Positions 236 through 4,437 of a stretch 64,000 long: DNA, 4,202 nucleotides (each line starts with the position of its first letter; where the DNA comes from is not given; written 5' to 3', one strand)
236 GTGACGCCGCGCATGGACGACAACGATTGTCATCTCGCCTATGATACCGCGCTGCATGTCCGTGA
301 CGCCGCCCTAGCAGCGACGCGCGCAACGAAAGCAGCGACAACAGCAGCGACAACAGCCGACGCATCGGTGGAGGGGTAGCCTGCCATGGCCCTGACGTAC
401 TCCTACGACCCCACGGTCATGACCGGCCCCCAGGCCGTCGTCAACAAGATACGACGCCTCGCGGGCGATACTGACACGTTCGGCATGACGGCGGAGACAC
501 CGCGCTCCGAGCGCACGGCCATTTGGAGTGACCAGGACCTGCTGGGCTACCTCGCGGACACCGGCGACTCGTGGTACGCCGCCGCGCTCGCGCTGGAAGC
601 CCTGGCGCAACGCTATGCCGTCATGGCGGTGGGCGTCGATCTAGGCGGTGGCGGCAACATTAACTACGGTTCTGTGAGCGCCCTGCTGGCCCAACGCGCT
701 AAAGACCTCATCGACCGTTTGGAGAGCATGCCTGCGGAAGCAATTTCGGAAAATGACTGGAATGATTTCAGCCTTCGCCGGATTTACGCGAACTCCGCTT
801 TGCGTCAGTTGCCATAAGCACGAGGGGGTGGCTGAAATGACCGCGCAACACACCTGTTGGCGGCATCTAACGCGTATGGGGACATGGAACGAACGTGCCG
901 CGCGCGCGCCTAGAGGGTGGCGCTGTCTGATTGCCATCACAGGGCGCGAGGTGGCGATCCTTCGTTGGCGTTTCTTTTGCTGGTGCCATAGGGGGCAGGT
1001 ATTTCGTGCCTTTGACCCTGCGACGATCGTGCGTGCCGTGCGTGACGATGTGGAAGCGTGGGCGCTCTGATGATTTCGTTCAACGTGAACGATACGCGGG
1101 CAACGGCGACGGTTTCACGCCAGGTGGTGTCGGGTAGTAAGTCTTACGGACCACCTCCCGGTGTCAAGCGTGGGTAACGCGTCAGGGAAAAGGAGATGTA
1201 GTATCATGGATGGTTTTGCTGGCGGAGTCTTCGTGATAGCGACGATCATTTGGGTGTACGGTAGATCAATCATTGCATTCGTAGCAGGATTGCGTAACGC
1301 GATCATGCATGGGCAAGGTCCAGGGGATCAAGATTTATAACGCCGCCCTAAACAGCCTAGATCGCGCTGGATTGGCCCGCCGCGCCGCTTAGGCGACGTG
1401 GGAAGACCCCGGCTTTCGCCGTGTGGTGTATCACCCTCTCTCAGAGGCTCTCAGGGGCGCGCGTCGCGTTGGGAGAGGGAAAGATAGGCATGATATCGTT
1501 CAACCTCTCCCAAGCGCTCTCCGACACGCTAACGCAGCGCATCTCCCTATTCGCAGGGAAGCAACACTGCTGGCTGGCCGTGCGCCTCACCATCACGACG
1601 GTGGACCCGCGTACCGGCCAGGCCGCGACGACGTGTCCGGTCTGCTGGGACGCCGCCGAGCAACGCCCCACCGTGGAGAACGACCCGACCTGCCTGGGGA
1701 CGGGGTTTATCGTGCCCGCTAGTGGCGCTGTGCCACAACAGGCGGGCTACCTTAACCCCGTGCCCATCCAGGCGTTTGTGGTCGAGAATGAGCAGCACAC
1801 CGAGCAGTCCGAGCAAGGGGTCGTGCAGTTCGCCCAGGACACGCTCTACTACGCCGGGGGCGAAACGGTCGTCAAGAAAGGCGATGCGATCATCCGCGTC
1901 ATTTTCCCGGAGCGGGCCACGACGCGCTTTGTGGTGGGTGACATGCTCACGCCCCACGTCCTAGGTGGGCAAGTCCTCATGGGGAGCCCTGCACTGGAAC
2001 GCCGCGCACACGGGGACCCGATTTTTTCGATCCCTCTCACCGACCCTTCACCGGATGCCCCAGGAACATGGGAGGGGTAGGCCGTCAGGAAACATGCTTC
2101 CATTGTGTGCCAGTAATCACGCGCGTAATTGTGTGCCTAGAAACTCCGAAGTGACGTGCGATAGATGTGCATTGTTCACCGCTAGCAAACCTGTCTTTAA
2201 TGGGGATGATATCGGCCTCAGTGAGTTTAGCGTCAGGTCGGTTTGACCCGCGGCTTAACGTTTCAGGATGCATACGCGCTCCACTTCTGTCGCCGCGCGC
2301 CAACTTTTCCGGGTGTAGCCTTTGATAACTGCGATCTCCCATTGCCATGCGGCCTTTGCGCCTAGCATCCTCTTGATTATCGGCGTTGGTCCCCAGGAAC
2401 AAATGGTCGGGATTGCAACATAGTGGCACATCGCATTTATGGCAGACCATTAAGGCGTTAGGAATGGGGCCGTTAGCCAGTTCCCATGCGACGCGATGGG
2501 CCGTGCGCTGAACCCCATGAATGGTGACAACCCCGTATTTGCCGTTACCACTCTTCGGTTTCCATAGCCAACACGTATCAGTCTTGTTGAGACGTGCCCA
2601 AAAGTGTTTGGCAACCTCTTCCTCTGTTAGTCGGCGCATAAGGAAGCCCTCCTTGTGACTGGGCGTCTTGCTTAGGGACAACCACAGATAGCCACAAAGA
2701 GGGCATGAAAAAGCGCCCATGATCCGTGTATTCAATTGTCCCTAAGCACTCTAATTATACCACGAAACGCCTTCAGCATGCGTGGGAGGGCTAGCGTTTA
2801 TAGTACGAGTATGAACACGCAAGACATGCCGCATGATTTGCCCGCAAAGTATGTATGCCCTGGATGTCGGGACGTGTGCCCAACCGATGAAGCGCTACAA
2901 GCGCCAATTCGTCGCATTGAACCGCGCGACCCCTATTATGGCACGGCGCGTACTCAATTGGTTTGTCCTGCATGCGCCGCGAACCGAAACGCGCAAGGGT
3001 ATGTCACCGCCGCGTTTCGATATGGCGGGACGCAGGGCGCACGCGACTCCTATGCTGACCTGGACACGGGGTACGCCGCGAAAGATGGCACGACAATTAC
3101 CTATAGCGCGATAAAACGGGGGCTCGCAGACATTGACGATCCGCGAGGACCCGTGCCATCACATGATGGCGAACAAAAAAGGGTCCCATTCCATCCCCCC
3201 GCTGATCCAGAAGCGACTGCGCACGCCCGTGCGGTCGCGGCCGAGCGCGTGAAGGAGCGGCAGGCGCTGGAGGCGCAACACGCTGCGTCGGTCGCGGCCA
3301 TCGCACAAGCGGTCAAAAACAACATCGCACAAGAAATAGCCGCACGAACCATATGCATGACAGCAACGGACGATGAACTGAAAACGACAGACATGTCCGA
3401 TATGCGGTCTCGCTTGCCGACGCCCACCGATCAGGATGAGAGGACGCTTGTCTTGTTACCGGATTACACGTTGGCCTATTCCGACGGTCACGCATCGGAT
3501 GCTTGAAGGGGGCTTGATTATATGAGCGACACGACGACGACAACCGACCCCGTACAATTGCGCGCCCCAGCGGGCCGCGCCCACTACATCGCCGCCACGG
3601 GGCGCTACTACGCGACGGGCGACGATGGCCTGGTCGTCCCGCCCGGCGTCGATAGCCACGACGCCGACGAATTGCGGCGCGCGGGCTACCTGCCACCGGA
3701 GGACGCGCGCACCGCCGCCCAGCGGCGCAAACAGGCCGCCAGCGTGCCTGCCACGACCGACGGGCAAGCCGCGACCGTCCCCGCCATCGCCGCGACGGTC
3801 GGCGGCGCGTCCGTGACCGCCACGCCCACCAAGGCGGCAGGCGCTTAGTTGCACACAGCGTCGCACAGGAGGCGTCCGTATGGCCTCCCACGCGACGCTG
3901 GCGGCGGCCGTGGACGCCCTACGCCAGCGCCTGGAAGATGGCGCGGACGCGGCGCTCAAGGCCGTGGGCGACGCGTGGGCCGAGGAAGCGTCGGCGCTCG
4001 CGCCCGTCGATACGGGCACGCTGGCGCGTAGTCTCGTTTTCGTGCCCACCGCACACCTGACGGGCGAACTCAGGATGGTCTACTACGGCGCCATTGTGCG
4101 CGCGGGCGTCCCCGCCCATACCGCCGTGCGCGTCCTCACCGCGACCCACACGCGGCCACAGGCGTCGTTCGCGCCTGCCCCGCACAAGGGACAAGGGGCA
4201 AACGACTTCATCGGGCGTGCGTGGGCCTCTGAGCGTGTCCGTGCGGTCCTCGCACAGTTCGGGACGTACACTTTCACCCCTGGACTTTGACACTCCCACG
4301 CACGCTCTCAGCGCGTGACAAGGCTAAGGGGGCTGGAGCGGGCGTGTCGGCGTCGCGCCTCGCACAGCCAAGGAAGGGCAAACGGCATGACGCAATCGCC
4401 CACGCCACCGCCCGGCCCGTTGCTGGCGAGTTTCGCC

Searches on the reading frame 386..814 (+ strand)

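Call 42: search_protein_families(library=phrogs, proteins=[window:386-814:+], max_evalue=0.001)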
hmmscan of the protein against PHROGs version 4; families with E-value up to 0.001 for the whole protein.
window:386-814:+ (143 aa): 2 families
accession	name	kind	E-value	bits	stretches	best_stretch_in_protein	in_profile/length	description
phrog_1732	-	unknown function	3.4e-05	25.3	1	4-111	2-92/152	-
phrog_18316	-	unknown function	0.00074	20.7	1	11-80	9-75/134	-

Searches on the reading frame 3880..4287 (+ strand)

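Call 42: search_protein_families(library=phrogs, proteins=[window:3880-4287:+], max_evalue=0.001)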
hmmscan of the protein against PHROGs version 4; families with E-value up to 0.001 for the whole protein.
window:3880-4287:+ (136 aa): 1 family
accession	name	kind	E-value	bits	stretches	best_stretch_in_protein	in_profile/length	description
phrog_5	-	connector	3.2e-06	28.2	1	12-120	99-197/239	tail completion or Neck1 protein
